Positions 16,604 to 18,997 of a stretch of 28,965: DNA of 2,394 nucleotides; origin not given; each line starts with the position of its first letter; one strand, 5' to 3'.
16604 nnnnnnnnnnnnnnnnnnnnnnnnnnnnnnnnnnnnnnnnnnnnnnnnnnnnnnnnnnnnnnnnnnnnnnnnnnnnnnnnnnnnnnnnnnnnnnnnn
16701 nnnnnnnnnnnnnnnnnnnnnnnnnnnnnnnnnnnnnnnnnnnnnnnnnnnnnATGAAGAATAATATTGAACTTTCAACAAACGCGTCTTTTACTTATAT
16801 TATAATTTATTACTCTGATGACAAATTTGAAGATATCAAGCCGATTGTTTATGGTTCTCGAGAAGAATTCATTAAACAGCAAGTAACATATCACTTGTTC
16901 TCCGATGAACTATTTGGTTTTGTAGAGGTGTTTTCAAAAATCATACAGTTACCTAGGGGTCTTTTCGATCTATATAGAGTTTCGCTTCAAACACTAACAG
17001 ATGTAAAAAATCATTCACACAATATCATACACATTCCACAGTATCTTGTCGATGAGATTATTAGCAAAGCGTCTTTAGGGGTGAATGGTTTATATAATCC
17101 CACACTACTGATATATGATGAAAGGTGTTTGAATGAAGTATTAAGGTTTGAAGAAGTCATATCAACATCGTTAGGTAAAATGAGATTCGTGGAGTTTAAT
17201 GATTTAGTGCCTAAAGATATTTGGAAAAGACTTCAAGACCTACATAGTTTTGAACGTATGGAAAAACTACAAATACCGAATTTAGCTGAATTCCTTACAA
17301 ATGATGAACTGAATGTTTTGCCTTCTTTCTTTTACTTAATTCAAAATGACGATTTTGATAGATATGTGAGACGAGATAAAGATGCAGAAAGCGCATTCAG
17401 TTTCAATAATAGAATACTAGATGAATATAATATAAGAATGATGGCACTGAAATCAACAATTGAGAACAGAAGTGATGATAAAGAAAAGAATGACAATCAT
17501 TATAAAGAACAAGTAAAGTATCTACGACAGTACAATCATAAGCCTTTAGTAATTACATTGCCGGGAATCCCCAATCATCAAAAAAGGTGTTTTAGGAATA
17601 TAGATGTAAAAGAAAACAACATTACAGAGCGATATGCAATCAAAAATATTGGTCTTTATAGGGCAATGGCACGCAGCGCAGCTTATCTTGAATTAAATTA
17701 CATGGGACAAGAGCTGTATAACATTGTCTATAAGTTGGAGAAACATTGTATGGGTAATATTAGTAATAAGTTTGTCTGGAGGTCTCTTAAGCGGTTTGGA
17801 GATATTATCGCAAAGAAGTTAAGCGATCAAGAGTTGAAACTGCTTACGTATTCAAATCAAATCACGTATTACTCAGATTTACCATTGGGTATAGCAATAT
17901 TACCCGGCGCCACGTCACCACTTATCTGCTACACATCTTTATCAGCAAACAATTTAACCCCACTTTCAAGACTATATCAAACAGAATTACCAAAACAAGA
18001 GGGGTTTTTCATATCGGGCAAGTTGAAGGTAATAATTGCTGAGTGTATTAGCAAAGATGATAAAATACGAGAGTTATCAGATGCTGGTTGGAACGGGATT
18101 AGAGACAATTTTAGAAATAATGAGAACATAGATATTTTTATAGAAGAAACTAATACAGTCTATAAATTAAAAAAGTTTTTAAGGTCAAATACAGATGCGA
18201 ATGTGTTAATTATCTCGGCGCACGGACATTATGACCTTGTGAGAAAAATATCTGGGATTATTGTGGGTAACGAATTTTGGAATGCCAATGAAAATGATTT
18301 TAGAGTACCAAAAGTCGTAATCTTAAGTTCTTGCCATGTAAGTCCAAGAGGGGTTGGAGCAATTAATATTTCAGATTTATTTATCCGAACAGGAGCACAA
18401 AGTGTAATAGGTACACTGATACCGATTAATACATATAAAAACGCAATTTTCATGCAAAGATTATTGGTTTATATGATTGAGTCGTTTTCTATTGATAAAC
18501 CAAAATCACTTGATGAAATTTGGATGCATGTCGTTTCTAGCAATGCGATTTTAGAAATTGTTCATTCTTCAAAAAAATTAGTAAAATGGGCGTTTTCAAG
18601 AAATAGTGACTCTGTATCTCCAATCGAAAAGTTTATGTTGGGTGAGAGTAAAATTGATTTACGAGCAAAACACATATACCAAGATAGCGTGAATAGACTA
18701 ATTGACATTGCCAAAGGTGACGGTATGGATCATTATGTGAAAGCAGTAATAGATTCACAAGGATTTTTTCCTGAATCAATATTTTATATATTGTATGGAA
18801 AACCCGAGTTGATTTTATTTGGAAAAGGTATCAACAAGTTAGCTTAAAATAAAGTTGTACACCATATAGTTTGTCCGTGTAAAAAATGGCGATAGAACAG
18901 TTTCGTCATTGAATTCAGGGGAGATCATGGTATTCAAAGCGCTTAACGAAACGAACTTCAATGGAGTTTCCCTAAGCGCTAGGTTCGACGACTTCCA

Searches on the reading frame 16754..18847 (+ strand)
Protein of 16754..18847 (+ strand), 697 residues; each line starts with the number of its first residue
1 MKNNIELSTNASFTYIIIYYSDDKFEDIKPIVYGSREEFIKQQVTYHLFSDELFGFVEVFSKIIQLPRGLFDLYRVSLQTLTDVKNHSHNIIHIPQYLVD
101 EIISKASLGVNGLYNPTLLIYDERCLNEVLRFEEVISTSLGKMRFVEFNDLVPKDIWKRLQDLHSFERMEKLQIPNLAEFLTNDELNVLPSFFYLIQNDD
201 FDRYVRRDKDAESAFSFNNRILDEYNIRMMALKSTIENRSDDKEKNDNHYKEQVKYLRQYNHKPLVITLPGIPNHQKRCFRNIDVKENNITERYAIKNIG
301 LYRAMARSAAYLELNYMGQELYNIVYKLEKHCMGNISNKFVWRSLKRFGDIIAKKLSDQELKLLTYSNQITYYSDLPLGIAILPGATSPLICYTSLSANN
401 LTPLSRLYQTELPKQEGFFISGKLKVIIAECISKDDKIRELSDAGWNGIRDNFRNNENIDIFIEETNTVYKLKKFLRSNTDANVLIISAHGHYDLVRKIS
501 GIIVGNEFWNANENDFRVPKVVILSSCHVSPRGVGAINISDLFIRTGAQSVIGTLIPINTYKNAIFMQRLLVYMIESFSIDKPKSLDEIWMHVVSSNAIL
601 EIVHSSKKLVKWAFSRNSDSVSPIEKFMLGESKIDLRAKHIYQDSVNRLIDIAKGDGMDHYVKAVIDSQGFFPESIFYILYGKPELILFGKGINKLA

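Call 4: search_protein_families(library=pfam, proteins=[window:16754-18847:+])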
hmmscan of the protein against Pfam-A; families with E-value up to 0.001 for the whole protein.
window:16754-18847:+ (697 aa): 1 family
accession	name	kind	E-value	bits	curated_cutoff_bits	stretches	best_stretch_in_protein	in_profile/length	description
PF12770.12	CHAT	-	2.4e-05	24.4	24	1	460-575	123-250/289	CHAT domain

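Call 49: search_protein_families(library=phrogs, proteins=[window:16754-18847:+], max_evalue=0.001)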
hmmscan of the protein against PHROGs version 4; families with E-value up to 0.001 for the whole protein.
window:16754-18847:+ (697 aa): 1 family
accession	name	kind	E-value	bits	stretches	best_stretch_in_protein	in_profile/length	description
phrog_34827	-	unknown function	1.5e-10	41.3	1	337-579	380-618/729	-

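Call 50: search_protein_families(library=padloc, proteins=[window:16754-18847:+], max_evalue=0.001)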
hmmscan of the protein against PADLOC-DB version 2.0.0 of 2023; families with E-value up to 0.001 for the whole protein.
window:16754-18847:+ (697 aa): 1 family
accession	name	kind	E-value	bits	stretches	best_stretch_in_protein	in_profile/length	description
PDLC03831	BovA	-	5.3e-28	96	1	287-690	311-713/720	-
